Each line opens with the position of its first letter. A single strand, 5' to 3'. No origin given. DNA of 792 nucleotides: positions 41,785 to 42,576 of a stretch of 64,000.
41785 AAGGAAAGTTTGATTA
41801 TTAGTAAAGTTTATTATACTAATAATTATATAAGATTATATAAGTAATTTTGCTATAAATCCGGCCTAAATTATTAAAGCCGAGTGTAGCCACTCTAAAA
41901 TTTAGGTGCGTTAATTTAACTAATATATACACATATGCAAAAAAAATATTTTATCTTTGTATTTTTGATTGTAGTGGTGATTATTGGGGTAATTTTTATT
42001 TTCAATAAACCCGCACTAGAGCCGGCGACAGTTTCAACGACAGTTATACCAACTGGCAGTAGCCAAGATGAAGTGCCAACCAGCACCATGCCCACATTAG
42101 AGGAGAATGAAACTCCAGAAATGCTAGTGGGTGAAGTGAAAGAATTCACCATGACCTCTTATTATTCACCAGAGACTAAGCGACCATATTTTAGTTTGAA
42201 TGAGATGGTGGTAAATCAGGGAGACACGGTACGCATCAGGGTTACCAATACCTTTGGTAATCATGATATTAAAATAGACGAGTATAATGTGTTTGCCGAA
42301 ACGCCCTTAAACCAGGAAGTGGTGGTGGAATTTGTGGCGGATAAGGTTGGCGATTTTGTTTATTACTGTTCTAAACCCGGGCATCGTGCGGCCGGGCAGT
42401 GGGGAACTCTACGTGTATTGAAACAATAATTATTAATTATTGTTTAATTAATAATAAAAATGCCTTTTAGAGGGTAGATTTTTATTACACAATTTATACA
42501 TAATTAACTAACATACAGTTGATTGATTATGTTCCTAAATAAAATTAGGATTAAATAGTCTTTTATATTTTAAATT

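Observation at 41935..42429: Membrane-anchored cupredoxin with a Gln axial ligand in an organism type not expected to respire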

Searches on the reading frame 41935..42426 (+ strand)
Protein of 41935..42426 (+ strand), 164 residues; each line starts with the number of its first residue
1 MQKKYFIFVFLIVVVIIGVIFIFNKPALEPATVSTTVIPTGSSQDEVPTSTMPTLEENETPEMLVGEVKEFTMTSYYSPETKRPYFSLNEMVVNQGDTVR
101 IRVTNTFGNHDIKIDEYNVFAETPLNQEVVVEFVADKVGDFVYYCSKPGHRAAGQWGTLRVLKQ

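Call 3: search_protein_families(library=pfam, proteins=[window:41935-42426:+], max_evalue=1)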
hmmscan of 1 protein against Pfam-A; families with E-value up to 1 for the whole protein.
window:41935-42426:+ (164 aa): 5 families
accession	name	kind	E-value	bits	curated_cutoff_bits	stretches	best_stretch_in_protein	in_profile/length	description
PF07731.20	Cu-oxidase_2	-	0.0015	18.7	20.4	1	123-160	95-132/137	Multicopper oxidase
PF00127.26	Copper-bind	-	0.01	16.7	21.2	1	86-161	14-98/99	Copper binding proteins, plastocyanin/azurin family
PF07732.21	Cu-oxidase_3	-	0.024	15.1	21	0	91-113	29-50/119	Multicopper oxidase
PF13473.12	Cupredoxin_1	-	0.08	13.4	27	1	83-147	29-94/104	Cupredoxin-like domain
PF03852.21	Vsr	-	0.098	13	27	1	69-119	9-58/74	DNA mismatch endonuclease Vsr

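Call 4: search_protein_families(library=ncbifam, proteins=[window:41935-42426:+], max_evalue=1)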
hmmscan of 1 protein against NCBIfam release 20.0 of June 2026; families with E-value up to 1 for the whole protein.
window:41935-42426:+ (164 aa): 10 families
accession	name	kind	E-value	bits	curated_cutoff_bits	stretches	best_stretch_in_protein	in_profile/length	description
TIGR04244.1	nitrous_NosZ_RR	equivalog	2.8e-07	29.4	625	1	82-150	542-614/627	TAT-dependent nitrous-oxide reductase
NF052460.1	L-NosZ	equivalog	0.00013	20.6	700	1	87-147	391-463/480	clade III lactonase-type nitrous-oxide reductase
TIGR04246.1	nitrous_NosZ_Gp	equivalog_domain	0.00041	18.7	625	1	86-146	496-560/578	Sec-dependent nitrous-oxide reductase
TIGR02656.1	cyanin_plasto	equivalog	0.0012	19.2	87.85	1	83-161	11-98/99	plastocyanin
TIGR03096.1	nitroso_cyanin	equivalog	0.0012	18.6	142.85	1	90-146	62-119/135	nitrosocyanin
TIGR02376.1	Cu_nitrite_red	equivalog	0.0031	16.9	296.3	1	91-162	61-145/326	copper-containing nitrite reductase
TIGR03095.1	rusti_cyanin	equivalog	0.0038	17.4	146.7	1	135-159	121-145/148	rusticyanin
NF010723.1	PRK14125.1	equivalog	0.033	14.1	60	0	4-38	4-37/87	cell division suppressor protein YneA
TIGR03593.1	yidC_nterm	equivalog_domain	0.088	12.4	58.25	1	2-55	1-63/363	membrane protein insertase YidC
NF042931.1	SAG1386_EF1546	equivalog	0.17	11.9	80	1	7-50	36-79/158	SAG1386/EF1546 family surface-associated protein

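Call 5: search_solved_structures(query=window:41935-42426:+, max_evalue=1, show_alignments=4)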
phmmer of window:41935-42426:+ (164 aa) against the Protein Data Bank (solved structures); distinct sequences matched with E-value up to 1: 60.
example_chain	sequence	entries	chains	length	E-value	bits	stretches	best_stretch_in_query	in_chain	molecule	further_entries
6tfd_A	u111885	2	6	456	3.1e-15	59.7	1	90-162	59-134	Copper-containing nitrite reductase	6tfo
2dv6_A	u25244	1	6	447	3.3e-14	56.4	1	91-162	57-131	Nitrite reductase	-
2aan_A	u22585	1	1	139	0.00028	24.2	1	112-153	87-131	auracyanin A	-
7apy_A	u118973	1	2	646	0.0013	22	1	82-147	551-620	Nitrous-oxide reductase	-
7aq0_A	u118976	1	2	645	0.0015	21.7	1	82-147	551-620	Nitrous-oxide reductase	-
3sbp_A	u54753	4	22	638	0.0016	21.7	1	82-147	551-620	Nitrous-oxide reductase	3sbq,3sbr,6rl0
6y6y_A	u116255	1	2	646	0.0016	21.7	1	82-147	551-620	Nitrous-oxide reductase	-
7aqa_A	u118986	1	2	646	0.0016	21.6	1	82-147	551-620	Nitrous-oxide reductase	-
6y7e_A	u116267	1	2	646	0.0016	21.6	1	82-147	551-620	Nitrous-oxide reductase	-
6rkz_A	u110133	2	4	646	0.0016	21.6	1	82-147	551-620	Nitrous-oxide reductase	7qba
6y71_A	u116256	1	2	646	0.0016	21.6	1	82-147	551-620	Nitrous-oxide reductase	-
6y72_A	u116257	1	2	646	0.0016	21.6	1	82-147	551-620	Nitrous-oxide reductase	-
6y7d_A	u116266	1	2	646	0.0017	21.6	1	82-147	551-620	Nitrous-oxide reductase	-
6y77_A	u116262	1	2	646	0.0017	21.6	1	82-147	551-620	Nitrous-oxide reductase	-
7aq8_A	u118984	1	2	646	0.0021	21.3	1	82-147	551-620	Nitrous-oxide reductase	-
2mry_A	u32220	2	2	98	0.5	13.6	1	112-146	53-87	Uncharacterized protein | CupA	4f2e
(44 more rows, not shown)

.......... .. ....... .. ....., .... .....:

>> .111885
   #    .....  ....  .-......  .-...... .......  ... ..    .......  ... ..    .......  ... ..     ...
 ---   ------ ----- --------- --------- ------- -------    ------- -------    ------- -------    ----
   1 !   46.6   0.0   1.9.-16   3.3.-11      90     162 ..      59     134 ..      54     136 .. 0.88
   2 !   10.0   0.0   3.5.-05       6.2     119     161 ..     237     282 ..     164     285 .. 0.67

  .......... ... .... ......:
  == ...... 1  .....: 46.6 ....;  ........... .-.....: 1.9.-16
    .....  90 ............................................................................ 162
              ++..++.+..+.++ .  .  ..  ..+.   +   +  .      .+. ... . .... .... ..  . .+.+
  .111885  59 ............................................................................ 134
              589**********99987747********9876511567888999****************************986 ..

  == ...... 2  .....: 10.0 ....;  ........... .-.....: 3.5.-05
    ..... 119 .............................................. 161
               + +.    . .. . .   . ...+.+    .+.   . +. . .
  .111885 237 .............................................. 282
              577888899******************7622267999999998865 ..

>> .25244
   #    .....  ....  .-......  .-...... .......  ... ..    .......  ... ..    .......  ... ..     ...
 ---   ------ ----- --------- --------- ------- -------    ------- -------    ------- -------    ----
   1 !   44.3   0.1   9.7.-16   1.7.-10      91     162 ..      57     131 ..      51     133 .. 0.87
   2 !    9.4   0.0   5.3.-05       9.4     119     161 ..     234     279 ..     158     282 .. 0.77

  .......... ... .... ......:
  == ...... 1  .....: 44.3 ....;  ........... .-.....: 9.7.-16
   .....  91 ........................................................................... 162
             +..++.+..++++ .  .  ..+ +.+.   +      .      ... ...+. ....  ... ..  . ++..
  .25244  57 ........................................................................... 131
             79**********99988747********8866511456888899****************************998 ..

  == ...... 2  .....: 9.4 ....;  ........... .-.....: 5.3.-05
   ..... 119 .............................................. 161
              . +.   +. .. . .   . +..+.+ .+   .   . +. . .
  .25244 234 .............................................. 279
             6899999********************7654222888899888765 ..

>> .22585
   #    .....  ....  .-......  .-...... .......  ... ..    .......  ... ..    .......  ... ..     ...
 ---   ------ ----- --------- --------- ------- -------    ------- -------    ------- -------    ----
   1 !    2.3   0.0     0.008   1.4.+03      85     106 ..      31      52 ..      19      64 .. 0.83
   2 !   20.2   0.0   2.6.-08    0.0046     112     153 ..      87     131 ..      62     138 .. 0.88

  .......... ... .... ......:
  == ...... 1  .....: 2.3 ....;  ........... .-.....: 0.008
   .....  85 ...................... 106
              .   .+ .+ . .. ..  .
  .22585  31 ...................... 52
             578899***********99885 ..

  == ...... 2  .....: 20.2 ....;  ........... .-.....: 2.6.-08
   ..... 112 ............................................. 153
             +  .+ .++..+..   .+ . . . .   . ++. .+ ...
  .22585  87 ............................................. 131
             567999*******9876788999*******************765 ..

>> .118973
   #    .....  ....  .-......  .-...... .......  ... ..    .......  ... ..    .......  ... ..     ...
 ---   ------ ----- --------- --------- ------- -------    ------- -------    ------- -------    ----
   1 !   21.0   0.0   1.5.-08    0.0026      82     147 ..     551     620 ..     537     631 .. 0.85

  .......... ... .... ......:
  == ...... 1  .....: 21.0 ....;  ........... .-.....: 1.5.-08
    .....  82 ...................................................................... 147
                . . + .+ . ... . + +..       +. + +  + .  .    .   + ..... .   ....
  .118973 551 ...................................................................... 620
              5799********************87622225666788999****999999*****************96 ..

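Call 6: find_homologous_proteins(query=window:41935-42426:+, max_evalue=0.001)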
Query window:41935-42426:+ (164 aa): 195 proteins with E <= 0.001 among 215 candidates; the best 120 are listed.
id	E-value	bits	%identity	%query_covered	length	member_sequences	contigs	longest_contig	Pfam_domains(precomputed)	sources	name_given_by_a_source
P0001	1.4e-103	361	100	100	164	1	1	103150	-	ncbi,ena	-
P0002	3.7e-73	263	72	99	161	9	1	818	-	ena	-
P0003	2.6e-72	260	75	99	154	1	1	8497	-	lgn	-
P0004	1.1e-65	238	69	99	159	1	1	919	-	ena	-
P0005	1.4e-59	218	60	100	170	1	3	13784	-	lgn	-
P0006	5.6e-51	191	54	99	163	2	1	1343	PF13473.13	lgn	-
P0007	2.6e-46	175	75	64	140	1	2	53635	PF13473.13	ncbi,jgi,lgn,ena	-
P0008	1.3e-43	167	63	70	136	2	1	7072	PF00127.27,PF13473.13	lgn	-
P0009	1.7e-43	166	71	60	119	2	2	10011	-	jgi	jgi:heme/copper-type cytochrome/quinol oxidase subunit 2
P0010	1.8e-43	166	70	64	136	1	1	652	PF00127.27,PF13473.13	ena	-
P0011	4.8e-43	165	68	63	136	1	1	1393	PF00127.27,PF13473.13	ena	-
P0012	6.2e-43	164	69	63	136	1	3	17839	PF13473.13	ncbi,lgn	-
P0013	2.1e-42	163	52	99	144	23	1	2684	PF13473.13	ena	-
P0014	5.2e-42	161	50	98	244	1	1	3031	-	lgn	-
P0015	8.0e-42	161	57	86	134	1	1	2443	PF00127.27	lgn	-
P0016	8.1e-42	161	70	62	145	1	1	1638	PF13473.13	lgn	-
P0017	9.4e-42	161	67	64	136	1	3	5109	PF00127.27,PF13473.13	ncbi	-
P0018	2.7e-41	159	72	59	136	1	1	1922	PF00127.27,PF13473.13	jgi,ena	-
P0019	5.1e-41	158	57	76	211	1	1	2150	PF13473.13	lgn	-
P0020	2.3e-40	156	66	63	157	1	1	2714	PF13473.13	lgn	-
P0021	2.5e-40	156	49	95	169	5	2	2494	PF13473.13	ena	-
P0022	6.5e-40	155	71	59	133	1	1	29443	PF00127.27,PF13473.13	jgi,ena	-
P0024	2.8e-39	153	65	60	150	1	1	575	PF13473.13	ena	-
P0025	5.4e-39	152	51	96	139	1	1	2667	PF13473.13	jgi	jgi:heme/copper-type cytochrome/quinol oxidase subunit 2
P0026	6.5e-39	151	64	63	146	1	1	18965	PF13473.13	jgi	jgi:heme/copper-type cytochrome/quinol oxidase subunit 2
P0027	7.3e-39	151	52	82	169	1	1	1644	PF00127.27,PF13473.13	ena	-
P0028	7.8e-39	151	69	59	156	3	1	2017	PF13473.13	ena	-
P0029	1.4e-38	150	54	82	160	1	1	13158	PF13473.13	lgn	-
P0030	1.7e-38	150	57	70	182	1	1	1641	PF07731.21,PF13473.13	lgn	-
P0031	1.7e-38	150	58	71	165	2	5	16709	PF00127.27,PF13473.13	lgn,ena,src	-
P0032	3.8e-38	149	67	59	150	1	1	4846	PF13473.13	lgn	-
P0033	3.9e-38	149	50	97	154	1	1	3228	PF13473.13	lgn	-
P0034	4.5e-38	149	47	96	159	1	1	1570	PF13473.13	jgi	jgi:heme/copper-type cytochrome/quinol oxidase subunit 2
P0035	6.0e-38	148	59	65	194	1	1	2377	PF00127.27,PF13473.13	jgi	jgi:plastocyanin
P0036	7.4e-38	148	71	57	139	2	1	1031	PF13473.13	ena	-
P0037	7.7e-38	148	56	70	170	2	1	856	PF13473.13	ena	-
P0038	9.6e-38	148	52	93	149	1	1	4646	PF13473.13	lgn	-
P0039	1.2e-37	147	52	98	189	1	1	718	PF13473.13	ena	-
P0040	3.3e-37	146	55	80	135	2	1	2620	PF13473.13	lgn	-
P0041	3.5e-37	146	49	98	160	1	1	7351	PF13473.13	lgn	-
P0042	5.0e-37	145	48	99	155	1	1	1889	PF00127.27,PF13473.13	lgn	-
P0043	6.3e-37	145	48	99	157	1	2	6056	PF13473.13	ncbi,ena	-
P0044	7.4e-37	145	57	76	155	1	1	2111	PF13473.13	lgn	-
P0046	8.0e-37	145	65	59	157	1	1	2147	PF13473.13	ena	-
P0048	1.2e-36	144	53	87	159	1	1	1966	PF00127.27,PF13473.13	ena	-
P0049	1.7e-36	144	48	97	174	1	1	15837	PF00127.27,PF13473.13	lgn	-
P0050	2.3e-36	143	59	69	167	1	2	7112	PF13473.13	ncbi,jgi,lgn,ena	-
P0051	2.9e-36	143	53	74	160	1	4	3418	PF13473.13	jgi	jgi:nitrous oxide reductase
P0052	6.4e-36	142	62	60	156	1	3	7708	PF13473.13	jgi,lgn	jgi:heme/copper-type cytochrome/quinol oxidase subunit 2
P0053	6.9e-36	142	67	57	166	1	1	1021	PF13473.13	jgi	jgi:heme/copper-type cytochrome/quinol oxidase subunit 2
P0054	7.0e-36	141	60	70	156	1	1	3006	PF13473.13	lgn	-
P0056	1.1e-35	141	66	59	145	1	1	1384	PF13473.13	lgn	-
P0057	1.2e-35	141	46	98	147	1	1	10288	PF13473.13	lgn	-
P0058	1.3e-35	141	49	98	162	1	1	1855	PF13473.13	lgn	-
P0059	1.8e-35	140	68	55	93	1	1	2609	PF13473.13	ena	-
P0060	2.9e-35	139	46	98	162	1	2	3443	PF13473.13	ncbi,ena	-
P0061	3.1e-35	139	46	99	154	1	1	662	PF13473.13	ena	-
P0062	4.2e-35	139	58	69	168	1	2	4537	PF13473.13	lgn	-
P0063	4.5e-35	139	66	57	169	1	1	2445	PF13473.13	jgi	jgi:nitrous oxide reductase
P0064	5.5e-35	139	65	60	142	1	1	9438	PF13473.13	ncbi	-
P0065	6.0e-35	138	46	98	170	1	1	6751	PF13473.13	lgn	-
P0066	9.2e-35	138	46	96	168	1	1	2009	PF13473.13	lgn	-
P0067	9.8e-35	138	58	74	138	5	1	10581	PF13473.13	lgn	-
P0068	1.0e-34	138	68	57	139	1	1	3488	PF13473.13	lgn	-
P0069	1.2e-34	138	50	74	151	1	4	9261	PF13473.13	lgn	-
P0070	1.6e-34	137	45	97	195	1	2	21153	PF13473.13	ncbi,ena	ncbi:MAG: hypothetical protein AAB817_02805 [Patescibacteria group bacterium]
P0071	2.6e-34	136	57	75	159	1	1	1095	PF13473.13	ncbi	ncbi:MAG: cupredoxin domain-containing protein, partial [Patescibacteria group bacterium]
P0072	2.8e-34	136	66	57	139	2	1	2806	PF13473.13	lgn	-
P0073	2.9e-34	136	64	58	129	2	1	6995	PF13473.13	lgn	-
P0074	3.7e-34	136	50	95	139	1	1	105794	PF13473.13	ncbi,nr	ncbi:MAG TPA: cupredoxin domain-containing protein [Candidatus Paceibacterota bacterium]|nr:cupredox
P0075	3.7e-34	136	61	61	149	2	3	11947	PF13473.13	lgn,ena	-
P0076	4.1e-34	136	45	98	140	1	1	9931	PF13473.13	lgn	-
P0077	4.9e-34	135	46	98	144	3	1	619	PF00127.27,PF13473.13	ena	-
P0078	1.7e-33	134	64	57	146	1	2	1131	PF13473.13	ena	-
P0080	2.1e-33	133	65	58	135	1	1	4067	PF13473.13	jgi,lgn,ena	-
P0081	2.9e-33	133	51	84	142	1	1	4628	PF00127.27,PF13473.13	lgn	-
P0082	3.7e-33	133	45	98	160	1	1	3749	PF13473.13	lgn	-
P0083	4.0e-33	133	45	97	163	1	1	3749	PF13473.13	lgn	-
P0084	4.5e-33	132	46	95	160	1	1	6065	PF13473.13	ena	-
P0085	5.3e-33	132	65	58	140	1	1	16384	PF13473.13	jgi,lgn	jgi:plastocyanin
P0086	5.7e-33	132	45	93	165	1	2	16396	PF13473.13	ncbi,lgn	-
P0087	5.8e-33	132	46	95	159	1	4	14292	PF13473.13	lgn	-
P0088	5.8e-33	132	53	70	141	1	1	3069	PF13473.13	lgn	-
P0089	7.4e-33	132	48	84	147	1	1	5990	PF13473.13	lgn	-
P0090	7.4e-33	132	46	95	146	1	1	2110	PF00127.27,PF13473.13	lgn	-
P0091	7.9e-33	132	69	57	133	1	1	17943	PF13473.13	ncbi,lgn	-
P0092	1.1e-32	131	54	75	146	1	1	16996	PF13473.13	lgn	-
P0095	2.0e-32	130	65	57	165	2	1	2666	PF13473.13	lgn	-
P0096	3.2e-32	130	48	99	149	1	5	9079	PF13473.13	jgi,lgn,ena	-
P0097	3.6e-32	129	45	98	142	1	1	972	PF13473.13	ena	-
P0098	3.7e-32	129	51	77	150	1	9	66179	PF00127.27,PF13473.13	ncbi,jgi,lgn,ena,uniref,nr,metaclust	ncbi:MAG: hypothetical protein COV08_00900 [Candidatus Vogelbacteria bacterium CG10_big_fil_rev_8_21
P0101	9.4e-32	128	64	56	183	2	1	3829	PF13473.13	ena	-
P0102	1.7e-31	127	53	70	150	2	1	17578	PF13473.13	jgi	-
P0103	1.8e-31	127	64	57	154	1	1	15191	PF00127.27,PF13473.13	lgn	-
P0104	1.9e-31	127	49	77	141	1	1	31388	PF13473.13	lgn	-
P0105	2.0e-31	127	47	88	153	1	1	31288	PF00127.27,PF13473.13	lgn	-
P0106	2.1e-31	127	51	80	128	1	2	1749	PF13473.13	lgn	-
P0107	3.7e-31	126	48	98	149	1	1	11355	PF13473.13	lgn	-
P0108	6.1e-31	125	61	59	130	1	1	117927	PF00127.27,PF13473.13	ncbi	-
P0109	6.7e-31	125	53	64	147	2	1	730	PF13473.13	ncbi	-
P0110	9.4e-31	125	62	58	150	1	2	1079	PF13473.13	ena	-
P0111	9.5e-31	125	61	58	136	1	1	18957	PF00127.27,PF13473.13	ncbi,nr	ncbi:cupredoxin domain-containing protein [Candidatus Nomurabacteria bacterium]|nr:cupredoxin domain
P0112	1.1e-30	125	46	88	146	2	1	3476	PF00127.27,PF13473.13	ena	-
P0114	1.8e-30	124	61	58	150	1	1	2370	PF13473.13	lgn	-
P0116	2.4e-30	124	47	99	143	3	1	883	PF13473.13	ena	-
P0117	2.8e-30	123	51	79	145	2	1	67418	PF13473.13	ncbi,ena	-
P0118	3.3e-30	123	61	59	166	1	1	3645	PF13473.13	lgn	-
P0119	5.4e-30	122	45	97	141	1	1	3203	PF00127.27,PF13473.13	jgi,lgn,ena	-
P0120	5.4e-30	122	45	98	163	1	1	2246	PF13473.13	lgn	-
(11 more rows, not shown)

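Call 9: find_encoding_contigs(protein=P0001, flank=10000, max_places=3)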
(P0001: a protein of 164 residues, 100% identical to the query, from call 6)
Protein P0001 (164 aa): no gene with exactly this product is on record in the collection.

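Call 10: list_cluster_members(proteins=[P0001, P0074, P0098, P0007])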
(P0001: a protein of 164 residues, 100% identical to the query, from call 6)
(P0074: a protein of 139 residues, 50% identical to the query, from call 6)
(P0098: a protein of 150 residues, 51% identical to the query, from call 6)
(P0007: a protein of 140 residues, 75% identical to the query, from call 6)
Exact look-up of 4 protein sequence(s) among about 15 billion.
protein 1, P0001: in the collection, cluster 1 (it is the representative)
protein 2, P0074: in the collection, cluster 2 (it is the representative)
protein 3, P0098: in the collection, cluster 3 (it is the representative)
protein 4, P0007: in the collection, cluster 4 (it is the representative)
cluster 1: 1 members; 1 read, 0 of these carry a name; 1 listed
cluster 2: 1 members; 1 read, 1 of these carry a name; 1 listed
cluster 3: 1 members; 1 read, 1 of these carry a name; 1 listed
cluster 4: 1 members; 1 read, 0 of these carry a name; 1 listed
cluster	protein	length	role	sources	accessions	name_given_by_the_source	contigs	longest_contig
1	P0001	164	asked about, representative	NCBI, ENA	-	-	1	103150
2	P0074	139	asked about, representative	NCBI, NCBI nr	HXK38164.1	MAG TPA: cupredoxin domain-containing protein [Candidatus Paceibacterota bacterium] | cupredoxin domain-containing protein [Candidatus Paceibacterota bacterium]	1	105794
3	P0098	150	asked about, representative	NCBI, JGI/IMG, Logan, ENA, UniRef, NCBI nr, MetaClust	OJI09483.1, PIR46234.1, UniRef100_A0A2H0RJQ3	MAG: hypothetical protein COV08_00900 [Candidatus Vogelbacteria bacterium ... | EfeO-type cupredoxin-like domain-containing protein n=1 Tax=Candidatus Vogelbacteria ... | MAG: hypothetical protein BK006_00905 [bacterium CG10_49_38]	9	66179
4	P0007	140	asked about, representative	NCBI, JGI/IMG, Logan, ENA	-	-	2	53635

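Call 19: predict_structure(alignment_id=A1)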
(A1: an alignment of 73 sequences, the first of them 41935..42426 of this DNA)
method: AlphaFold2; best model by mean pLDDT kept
length: 164 residues; sequences in the alignment: 73
mean_pLDDT: 87.7   pTM: 0.61
mean pLDDT of the five models: 87.7, 87.7, 87.2, 87.1, 86.6
residues with pLDDT >= 90: 102; 70-90: 37; 50-70: 22; < 50: 3
segments of 3 or more residues with pLDDT < 50: 44-46
pLDDT, mean of each block of 10 residues (from residue 1): 78 89 77 68 54 70 85 98 98 97 98 98 98 98 98 98 94
secondary structure, 60 per line:
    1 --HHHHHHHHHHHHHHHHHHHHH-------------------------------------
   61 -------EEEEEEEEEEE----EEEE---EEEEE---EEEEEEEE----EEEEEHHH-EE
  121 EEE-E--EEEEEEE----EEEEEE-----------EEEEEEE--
elements in order: H3-23 E68-78 E83-86 E90-94 E98-105 E110-114 E119-123 E128-134 E139-144 E156-162
